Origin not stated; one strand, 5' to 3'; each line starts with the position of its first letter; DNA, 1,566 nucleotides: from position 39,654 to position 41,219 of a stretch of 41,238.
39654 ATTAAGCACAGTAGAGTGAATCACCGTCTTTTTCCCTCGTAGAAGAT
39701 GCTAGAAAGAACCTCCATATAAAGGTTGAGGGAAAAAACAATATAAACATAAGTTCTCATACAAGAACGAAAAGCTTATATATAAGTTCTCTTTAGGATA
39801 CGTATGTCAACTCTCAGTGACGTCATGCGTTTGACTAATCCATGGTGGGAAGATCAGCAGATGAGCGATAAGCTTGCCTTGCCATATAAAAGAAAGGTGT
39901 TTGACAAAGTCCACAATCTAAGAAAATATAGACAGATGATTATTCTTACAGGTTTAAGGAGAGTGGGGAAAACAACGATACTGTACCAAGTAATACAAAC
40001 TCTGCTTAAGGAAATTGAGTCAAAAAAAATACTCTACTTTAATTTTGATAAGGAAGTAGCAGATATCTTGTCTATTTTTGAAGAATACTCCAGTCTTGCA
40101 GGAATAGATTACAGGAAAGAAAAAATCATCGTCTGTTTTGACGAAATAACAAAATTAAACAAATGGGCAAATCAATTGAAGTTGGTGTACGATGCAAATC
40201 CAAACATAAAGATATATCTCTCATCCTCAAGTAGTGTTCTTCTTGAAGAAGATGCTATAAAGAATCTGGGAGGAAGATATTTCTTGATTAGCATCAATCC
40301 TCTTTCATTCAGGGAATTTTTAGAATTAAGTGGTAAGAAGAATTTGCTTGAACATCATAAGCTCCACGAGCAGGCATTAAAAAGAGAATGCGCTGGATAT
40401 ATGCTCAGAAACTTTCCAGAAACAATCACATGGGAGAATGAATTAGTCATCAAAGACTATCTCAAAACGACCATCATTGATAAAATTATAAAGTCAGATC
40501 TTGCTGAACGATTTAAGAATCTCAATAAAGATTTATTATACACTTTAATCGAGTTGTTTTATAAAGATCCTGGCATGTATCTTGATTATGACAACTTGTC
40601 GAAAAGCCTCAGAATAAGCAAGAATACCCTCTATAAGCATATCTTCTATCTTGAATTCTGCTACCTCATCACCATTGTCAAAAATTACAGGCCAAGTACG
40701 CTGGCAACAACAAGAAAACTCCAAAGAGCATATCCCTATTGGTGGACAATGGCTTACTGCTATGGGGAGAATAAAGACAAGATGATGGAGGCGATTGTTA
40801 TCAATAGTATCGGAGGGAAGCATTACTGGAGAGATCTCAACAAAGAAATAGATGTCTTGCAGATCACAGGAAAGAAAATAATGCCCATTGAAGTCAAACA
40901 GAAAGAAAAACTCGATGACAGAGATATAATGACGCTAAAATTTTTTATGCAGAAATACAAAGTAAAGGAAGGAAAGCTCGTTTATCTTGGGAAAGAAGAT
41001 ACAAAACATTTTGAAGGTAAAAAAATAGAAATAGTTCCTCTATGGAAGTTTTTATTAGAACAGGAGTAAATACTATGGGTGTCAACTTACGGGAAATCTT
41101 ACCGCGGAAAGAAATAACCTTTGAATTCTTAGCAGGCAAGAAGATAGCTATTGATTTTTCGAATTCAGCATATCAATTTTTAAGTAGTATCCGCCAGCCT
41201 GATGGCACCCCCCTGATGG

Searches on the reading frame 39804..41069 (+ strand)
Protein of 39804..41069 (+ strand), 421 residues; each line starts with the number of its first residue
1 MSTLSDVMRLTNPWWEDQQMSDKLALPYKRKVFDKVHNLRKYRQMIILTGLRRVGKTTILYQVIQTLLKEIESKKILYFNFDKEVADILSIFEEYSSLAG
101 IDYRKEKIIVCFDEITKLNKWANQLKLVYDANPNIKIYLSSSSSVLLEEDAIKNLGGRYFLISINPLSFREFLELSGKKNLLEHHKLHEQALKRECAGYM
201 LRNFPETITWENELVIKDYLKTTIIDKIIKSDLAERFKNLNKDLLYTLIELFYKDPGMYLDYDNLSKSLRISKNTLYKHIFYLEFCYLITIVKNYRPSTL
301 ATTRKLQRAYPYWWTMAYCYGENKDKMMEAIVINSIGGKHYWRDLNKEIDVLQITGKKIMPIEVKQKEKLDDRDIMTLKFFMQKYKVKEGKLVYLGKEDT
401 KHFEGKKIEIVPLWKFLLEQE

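Call 6: search_protein_families(library=pfam, proteins=[window:39804-41069:+], max_evalue=0.001)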
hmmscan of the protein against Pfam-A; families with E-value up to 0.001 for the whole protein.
window:39804-41069:+ (421 aa): 3 families
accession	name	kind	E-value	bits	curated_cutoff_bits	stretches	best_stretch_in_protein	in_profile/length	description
PF13173.12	AAA_14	-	3.3e-31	108.4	27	1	43-173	2-129/129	AAA domain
PF13635.12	DUF4143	-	1.2e-09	38.5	28.1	0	231-310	2-81/160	Domain of unknown function (DUF4143)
PF01637.24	ATPase_2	-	1.6e-05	25.3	33.2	0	42-95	19-71/225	ATPase domain predominantly from Archaea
